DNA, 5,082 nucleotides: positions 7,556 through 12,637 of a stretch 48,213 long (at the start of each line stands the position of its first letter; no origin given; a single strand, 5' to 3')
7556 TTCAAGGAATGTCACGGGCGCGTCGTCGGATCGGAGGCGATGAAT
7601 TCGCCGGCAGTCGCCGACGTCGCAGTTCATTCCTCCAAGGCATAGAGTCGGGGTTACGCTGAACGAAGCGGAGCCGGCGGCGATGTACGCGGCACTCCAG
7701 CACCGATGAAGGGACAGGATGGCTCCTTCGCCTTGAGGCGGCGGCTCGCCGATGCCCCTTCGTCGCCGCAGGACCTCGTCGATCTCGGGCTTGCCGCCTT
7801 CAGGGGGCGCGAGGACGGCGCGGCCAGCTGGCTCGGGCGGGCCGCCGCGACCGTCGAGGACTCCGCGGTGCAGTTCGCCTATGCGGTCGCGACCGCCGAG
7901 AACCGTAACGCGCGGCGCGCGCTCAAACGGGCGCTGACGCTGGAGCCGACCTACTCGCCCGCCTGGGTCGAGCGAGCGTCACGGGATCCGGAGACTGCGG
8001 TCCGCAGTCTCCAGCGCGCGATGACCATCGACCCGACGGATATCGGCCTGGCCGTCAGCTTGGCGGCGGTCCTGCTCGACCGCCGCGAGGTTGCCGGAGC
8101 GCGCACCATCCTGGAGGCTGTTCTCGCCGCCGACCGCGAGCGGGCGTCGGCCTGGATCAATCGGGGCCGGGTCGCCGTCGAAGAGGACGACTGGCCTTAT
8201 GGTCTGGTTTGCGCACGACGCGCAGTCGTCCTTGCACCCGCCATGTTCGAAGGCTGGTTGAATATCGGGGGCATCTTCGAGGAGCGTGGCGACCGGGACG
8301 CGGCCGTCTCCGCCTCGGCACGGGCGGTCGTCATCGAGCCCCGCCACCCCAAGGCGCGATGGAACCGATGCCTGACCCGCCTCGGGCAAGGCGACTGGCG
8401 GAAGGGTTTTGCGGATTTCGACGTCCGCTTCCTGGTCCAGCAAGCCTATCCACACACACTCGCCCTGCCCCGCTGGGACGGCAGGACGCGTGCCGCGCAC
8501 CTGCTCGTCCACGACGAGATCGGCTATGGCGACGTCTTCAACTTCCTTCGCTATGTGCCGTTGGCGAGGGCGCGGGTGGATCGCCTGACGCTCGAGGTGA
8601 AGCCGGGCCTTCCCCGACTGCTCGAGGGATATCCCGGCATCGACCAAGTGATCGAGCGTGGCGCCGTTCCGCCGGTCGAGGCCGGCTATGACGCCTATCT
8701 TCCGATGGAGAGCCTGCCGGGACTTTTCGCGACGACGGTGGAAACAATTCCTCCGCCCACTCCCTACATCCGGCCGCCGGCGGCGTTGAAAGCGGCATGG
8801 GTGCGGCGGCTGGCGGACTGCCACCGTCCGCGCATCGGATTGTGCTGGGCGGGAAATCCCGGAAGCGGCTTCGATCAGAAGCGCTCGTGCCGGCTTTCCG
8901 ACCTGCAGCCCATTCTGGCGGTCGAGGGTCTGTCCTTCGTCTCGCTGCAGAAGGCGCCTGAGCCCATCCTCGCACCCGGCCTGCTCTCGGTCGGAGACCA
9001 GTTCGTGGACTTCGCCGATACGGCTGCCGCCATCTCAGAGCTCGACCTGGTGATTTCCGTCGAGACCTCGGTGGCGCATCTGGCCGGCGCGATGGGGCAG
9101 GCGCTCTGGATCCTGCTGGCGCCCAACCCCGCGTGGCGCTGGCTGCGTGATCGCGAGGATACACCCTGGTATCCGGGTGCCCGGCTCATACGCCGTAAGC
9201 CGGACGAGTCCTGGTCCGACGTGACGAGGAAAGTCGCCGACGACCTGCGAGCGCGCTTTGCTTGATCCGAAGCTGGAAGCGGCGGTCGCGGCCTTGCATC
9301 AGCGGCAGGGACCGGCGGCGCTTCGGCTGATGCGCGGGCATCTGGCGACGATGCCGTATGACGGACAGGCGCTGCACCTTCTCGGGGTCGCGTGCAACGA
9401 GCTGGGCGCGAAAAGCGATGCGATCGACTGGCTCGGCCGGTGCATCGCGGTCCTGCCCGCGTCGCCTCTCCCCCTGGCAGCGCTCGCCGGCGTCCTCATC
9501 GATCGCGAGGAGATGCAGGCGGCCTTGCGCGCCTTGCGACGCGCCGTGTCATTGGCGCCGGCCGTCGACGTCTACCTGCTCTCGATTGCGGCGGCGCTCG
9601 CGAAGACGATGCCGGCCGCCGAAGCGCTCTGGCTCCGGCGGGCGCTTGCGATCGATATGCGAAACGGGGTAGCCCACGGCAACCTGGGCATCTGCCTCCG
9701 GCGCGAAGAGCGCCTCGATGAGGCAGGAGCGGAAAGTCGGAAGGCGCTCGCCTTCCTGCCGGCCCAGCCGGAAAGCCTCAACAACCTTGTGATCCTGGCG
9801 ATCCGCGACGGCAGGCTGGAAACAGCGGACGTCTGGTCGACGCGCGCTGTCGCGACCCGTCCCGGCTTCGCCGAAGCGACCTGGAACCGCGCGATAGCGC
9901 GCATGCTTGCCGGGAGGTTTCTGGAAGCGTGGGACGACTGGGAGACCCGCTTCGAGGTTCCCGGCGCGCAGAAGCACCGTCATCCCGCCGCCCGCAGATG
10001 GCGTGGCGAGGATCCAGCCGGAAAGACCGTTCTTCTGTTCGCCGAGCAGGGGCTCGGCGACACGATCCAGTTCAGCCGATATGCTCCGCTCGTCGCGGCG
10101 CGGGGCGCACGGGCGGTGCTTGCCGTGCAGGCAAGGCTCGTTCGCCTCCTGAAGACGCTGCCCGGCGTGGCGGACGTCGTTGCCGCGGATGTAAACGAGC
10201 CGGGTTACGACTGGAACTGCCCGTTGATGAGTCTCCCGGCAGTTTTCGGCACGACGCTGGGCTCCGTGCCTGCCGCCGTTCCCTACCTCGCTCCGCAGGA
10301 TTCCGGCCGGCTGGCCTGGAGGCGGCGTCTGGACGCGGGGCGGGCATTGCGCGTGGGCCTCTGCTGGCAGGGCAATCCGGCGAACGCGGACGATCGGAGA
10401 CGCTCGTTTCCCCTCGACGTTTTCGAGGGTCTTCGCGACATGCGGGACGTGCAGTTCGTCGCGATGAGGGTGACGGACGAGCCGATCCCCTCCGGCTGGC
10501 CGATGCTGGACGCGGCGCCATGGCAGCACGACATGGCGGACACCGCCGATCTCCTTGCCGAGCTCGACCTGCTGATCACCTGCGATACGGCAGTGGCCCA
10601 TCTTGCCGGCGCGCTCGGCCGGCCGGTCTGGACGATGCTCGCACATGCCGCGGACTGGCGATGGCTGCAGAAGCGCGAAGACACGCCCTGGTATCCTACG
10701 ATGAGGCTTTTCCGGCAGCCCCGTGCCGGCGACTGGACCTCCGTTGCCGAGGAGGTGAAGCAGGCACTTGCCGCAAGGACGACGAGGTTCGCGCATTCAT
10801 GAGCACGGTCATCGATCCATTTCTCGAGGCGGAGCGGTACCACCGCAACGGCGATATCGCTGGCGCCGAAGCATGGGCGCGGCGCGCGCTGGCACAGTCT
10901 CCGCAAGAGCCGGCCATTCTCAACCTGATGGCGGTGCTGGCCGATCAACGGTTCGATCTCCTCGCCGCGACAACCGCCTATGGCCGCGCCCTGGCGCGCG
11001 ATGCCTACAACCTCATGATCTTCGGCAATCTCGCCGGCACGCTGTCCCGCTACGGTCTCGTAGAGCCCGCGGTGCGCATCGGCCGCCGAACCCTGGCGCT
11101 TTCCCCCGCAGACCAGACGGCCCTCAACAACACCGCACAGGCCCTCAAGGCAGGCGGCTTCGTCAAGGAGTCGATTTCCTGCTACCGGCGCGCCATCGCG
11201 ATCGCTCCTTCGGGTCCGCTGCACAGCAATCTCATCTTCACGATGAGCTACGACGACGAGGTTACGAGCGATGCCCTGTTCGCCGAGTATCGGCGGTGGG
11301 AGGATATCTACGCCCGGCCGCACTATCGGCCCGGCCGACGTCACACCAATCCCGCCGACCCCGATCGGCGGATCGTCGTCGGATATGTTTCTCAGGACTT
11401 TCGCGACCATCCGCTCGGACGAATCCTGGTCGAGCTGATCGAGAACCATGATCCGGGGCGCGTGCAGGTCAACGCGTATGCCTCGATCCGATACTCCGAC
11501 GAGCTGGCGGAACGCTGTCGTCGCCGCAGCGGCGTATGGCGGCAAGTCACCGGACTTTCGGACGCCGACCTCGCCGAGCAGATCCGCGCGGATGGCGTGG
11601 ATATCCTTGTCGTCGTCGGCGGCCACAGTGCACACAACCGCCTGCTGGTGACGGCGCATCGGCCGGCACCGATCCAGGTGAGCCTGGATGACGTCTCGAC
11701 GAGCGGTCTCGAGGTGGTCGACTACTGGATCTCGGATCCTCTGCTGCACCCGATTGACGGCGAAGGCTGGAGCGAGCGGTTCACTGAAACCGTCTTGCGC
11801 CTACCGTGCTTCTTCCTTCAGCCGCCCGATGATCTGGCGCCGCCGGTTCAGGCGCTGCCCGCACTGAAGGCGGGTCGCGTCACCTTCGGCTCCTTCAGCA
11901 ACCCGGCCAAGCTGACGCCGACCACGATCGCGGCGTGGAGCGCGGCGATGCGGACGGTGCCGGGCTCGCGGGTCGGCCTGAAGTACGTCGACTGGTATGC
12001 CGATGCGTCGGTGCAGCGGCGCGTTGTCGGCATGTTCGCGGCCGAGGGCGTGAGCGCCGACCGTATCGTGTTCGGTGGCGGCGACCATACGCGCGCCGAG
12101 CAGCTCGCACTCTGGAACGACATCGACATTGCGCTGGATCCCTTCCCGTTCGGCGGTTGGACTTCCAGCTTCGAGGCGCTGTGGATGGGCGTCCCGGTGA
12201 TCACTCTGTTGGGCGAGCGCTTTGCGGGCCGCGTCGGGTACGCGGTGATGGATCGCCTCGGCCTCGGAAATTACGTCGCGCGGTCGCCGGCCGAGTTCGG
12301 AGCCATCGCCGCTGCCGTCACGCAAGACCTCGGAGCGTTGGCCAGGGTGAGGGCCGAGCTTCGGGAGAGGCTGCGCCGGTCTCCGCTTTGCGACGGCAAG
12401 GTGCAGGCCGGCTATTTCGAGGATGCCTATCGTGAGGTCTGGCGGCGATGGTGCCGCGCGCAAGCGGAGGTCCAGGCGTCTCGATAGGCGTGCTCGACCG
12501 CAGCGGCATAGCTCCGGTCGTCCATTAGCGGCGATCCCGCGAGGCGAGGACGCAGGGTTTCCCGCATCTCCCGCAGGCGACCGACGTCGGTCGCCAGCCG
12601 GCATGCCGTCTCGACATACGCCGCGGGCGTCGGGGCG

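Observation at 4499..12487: Divergent SecA paralog heading an operon of TPR-glycosyltransferases: candidate dedicated glycoprotein export system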

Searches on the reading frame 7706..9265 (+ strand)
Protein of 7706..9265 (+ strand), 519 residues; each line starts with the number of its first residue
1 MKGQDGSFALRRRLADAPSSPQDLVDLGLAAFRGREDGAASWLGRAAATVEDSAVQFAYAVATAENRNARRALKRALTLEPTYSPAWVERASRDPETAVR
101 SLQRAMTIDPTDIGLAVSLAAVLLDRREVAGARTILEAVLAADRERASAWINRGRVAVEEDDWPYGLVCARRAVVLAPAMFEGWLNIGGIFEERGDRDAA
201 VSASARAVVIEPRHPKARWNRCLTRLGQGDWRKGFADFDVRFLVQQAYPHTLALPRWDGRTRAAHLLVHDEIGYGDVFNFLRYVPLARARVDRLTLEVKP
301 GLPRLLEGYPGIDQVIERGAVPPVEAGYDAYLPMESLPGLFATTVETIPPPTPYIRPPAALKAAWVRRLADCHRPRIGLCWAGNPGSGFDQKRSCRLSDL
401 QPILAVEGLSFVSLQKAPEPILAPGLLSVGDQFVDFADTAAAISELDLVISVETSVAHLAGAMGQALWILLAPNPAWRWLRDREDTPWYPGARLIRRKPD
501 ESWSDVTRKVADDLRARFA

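Call 3: search_protein_families(library=pfam, proteins=[window:7706-9265:+], max_evalue=0.01)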
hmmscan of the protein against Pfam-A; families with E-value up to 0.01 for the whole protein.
window:7706-9265:+ (519 aa): 9 families
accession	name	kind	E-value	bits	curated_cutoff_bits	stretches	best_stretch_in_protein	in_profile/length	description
PF14559.12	TPR_19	-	3.4e-10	40.5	25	1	91-148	3-60/68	Tetratricopeptide repeat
PF23914.1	TPR_CcmH_CycH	-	3.5e-10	40.4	42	1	90-163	61-137/158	Cytochrome c-type biogenesis protein H TPR domain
PF13428.12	TPR_14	-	1.2e-08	35.3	23.5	0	117-155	5-43/44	Tetratricopeptide repeat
PF07719.23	TPR_2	-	3.8e-07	30.2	27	0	87-112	9-34/34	Tetratricopeptide repeat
PF13371.12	TPR_9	-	4.8e-06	26.9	35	1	190-239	4-53/73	Tetratricopeptide repeat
PF00515.34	TPR_1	-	0.00066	19.8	27.8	0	93-112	15-34/34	Tetratricopeptide repeat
PF13181.12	TPR_8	-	0.0028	18.1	25.7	0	182-212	2-32/34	Tetratricopeptide repeat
PF13431.12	TPR_17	-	0.0041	17.7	24.4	0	73-91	2-20/34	Tetratricopeptide repeat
PF13432.12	TPR_16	-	0.0049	17.7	32.7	0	120-160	4-44/65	Tetratricopeptide repeat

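Call 66: search_solved_structures(query=window:7706-9265:+, max_evalue=0.01)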
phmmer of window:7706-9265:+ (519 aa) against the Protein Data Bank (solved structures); distinct sequences matched with E-value up to 0.01: 50.
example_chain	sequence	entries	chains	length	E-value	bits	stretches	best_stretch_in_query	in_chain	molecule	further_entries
9qhb_A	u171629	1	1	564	5.8e-55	190.1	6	139-235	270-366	Engineered tetratricopeptide repeat protein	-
8bu0_A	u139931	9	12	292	6.3e-30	107.5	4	139-221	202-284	Consensus tetratricopeptide repeat protein | Crystal structure of an 8-repeat consensus TPR superhelix with Zinc. | Monomer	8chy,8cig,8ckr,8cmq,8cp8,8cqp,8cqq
9qhc_A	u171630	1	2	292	4.6e-28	101.4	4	140-234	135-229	Engineered tetratricopeptide repeat protein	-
7yea_A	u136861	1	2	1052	1.6e-16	63.3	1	84-222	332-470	UDP-N-acetylglucosamine--peptide N-acetylglucosaminyltransferase 110 kDa subunit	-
7yeh_B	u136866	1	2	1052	1.6e-16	63.3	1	84-222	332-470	UDP-N-acetylglucosamine--peptide N-acetylglucosaminyltransferase 110 kDa subunit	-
7ntf_A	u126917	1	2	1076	2.2e-15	59.5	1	84-222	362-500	Isoform 1 of UDP-N-acetylglucosamine--peptide N-acetylglucosaminyltransferase 110 kDa subu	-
1na0_A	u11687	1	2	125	2.9e-14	55.9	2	140-222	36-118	designed protein CTPR3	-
8ch0_A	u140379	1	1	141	7.9e-14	54.4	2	140-213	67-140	Consensus tetratricopeptide repeat protein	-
2fo7_A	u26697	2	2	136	1.4e-13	53.6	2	141-213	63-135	SYNTHETIC CONSENSUS TPR PROTEIN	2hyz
2wqh_A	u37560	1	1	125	4.1e-12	48.8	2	146-222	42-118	CTPR3Y3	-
9gzg_A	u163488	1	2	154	5e-12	48.4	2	140-222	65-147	Engineered CTPR protein with glutamic acids for conductivity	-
7y4i_A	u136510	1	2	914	2.6e-10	42.8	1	105-227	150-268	Probable UDP-N-acetylglucosamine--peptide N-acetylglucosaminyltransferase SPINDLY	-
1w3b_A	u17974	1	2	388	2.9e-10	42.6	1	142-223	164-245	UDP-N-ACETYLGLUCOSAMINE--PEPTIDE N-ACETYLGLUCOSAMINYLTRANSFERASE 110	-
8dtf_A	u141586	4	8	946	3e-10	42.6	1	105-227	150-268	Probable UDP-N-acetylglucosamine--peptide N-acetylglucosaminyltransferase SPINDLY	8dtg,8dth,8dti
6eou_A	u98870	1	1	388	5.6e-10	41.7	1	141-223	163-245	UDP-N-acetylglucosamine--peptide N-acetylglucosaminyltransferase 110 kDa subunit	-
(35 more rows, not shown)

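Call 88: search_protein_families(library=ncbifam, proteins=[window:7706-9265:+], max_evalue=0.01)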
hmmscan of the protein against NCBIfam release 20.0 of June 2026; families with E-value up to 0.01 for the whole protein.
window:7706-9265:+ (519 aa): 6 families
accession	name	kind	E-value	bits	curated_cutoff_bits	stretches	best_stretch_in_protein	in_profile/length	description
TIGR02917.1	PEP_TPR_lipo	equivalog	4.2e-09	34.9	312.2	1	62-217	477-637/899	XrtA/PEP-CTERM system TPR-repeat protein PrsT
NF040959.1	MamA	equivalog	3.2e-07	30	200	1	94-217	52-175/204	magnetosome protein MamA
TIGR03939.1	PGA_TPR_OMP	equivalog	1.4e-05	23.5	366.65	0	86-154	436-505/800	poly-beta-1,6 N-acetyl-D-glucosamine export porin PgaA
NF033762.1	social_mot_Tgl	equivalog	0.00011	21.6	225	1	67-231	48-222/252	social motility TPR repeat lipoprotein Tgl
NF033920.0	C39_PA2778_fam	equivalog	0.00062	19.2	150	0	93-177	170-254/255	PA2778 family cysteine peptidase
TIGR02521.1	type_IV_pilW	equivalog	0.00097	18.7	154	0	64-110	45-96/234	type IV pilus biogenesis/stability protein PilW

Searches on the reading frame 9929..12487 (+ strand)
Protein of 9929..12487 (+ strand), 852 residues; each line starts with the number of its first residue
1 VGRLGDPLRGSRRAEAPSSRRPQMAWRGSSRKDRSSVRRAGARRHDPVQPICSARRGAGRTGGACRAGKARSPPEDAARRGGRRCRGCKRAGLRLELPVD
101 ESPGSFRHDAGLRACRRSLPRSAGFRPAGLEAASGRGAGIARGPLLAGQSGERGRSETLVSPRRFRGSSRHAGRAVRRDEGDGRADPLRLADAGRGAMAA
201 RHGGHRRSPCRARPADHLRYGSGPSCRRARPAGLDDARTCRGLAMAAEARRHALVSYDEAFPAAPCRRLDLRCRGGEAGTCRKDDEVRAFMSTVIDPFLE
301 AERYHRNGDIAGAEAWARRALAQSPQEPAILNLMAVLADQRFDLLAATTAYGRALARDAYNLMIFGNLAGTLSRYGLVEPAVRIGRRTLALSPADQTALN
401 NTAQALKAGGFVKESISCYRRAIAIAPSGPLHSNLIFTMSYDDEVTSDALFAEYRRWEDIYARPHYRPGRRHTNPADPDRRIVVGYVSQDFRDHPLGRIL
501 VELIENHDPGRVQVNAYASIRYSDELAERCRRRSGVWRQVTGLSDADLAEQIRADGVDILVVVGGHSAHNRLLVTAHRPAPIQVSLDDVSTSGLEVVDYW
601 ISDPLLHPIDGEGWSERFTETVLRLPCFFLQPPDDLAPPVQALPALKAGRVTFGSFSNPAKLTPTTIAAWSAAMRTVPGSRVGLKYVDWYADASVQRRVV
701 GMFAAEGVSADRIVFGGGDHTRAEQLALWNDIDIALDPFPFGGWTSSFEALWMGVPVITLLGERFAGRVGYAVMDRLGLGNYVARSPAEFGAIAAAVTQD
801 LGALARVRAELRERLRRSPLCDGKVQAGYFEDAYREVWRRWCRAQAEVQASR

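Call 3: search_protein_families(library=pfam, proteins=[window:9929-12487:+], max_evalue=0.01)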
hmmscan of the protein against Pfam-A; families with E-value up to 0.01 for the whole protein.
window:9929-12487:+ (852 aa): 3 families
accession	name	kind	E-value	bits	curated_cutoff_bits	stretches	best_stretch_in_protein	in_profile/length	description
PF13844.12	Glyco_transf_41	-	2.3e-33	115.7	25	2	650-825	368-538/543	Glycosyl transferase family 41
PF07719.23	TPR_2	-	1.7e-05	25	27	0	398-427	3-32/34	Tetratricopeptide repeat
PF13428.12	TPR_14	-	0.0025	18.8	23.5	1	301-336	8-43/44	Tetratricopeptide repeat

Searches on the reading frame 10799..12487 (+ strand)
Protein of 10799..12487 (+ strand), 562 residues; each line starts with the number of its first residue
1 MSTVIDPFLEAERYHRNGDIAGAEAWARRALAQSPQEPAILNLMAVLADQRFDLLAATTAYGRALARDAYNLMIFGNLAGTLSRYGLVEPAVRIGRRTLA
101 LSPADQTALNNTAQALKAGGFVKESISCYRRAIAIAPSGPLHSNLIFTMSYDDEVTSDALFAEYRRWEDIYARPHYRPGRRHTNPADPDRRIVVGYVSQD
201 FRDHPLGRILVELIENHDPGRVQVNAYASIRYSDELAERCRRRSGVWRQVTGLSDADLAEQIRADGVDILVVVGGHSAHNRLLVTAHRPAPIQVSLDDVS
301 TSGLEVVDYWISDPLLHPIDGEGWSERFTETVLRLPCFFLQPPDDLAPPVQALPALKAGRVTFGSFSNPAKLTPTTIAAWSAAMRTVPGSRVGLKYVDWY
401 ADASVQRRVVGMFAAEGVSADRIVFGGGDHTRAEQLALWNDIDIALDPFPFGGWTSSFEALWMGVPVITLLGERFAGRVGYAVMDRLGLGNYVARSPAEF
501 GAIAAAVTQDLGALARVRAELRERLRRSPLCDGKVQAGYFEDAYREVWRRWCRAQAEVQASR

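Call 22: search_protein_families(library=pfam, proteins=[window:10799-12487:+], max_evalue=0.01)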
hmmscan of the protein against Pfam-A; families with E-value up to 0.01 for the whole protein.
window:10799-12487:+ (562 aa): 5 families
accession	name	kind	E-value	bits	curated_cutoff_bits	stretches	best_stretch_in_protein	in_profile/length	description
PF13844.12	Glyco_transf_41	-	5.5e-34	117.8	25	2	360-535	368-538/543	Glycosyl transferase family 41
PF07719.23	TPR_2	-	4.6e-06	26.8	27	0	108-137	3-32/34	Tetratricopeptide repeat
PF13428.12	TPR_14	-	0.0001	23.1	23.5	1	11-46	8-43/44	Tetratricopeptide repeat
PF13432.12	TPR_16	-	0.0042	17.9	32.7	0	14-38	41-65/65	Tetratricopeptide repeat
PF13424.12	TPR_12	-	0.0061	17.2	30.1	0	107-146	4-45/77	Tetratricopeptide repeat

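Call 67: search_solved_structures(query=window:10799-12487:+, max_evalue=0.01)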
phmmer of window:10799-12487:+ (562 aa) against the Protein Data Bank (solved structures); distinct sequences matched with E-value up to 0.01: 47.
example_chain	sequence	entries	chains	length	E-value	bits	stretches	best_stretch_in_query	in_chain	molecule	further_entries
7y4i_A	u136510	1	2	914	1e-82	281.8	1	40-555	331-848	Probable UDP-N-acetylglucosamine--peptide N-acetylglucosaminyltransferase SPINDLY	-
8dtf_A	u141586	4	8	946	3.1e-82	280.2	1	40-555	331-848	Probable UDP-N-acetylglucosamine--peptide N-acetylglucosaminyltransferase SPINDLY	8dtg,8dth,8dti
5djs_A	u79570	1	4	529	3.5e-75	256.9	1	48-557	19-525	Tetratricopeptide TPR_2 repeat protein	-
7yea_A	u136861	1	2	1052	1.7e-51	178.7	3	358-552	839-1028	UDP-N-acetylglucosamine--peptide N-acetylglucosaminyltransferase 110 kDa subunit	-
7ntf_A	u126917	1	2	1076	2.6e-51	178.1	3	358-552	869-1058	Isoform 1 of UDP-N-acetylglucosamine--peptide N-acetylglucosaminyltransferase 110 kDa subu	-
7yeh_B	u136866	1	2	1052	3e-51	177.9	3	358-552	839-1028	UDP-N-acetylglucosamine--peptide N-acetylglucosaminyltransferase 110 kDa subunit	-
5lwv_A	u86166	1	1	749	3.3e-38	134.8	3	358-552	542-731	Host cell factor 1,UDP-N-acetylglucosamine--peptide N-acetylglucosaminyltransferase 110 kD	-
6q4m_A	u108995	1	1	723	5.5e-38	134.1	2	358-552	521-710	UDP-N-acetylglucosamine--peptide N-acetylglucosaminyltransferase 110 kDa subunit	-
8cm9_A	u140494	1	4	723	8.6e-38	133.5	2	358-552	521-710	UDP-N-acetylglucosamine--peptide N-acetylglucosaminyltransferase 110 kDa subunit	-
5lvv_A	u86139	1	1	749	8.6e-38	133.5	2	358-552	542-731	UDP-N-acetylglucosamine--peptide N-acetylglucosaminyltransferase 110 kDa subunit,UDP-N-ace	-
3pe3_A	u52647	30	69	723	9e-38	133.4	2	358-552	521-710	UDP-N-acetylglucosamine--peptide N-acetylglucosaminyltransferase 110 kDa subunit | UDP-N-ACETYLGLUCOSAMINE--PEPTIDE N-ACETYLGLUCOSAMINYL TRANSFERASE 110 KDA SUB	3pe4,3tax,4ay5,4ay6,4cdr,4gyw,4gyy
5nps_A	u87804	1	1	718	9.1e-38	133.4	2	358-552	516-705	UDP-N-acetylglucosamine--peptide N-acetylglucosaminyltransferase 110 kDa subunit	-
6tka_AAA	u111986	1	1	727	9.1e-38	133.4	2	358-552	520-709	UDP-N-acetylglucosamine--peptide N-acetylglucosaminyltransferase 110 kDa subunit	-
5npr_A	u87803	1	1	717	9.2e-38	133.4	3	358-552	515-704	UDP-N-acetylglucosamine--peptide N-acetylglucosaminyltransferase 110 kDa subunit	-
6ibo_A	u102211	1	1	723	1.7e-37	132.5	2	358-552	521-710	UDP-N-acetylglucosamine--peptide N-acetylglucosaminyltransferase 110 kDa subunit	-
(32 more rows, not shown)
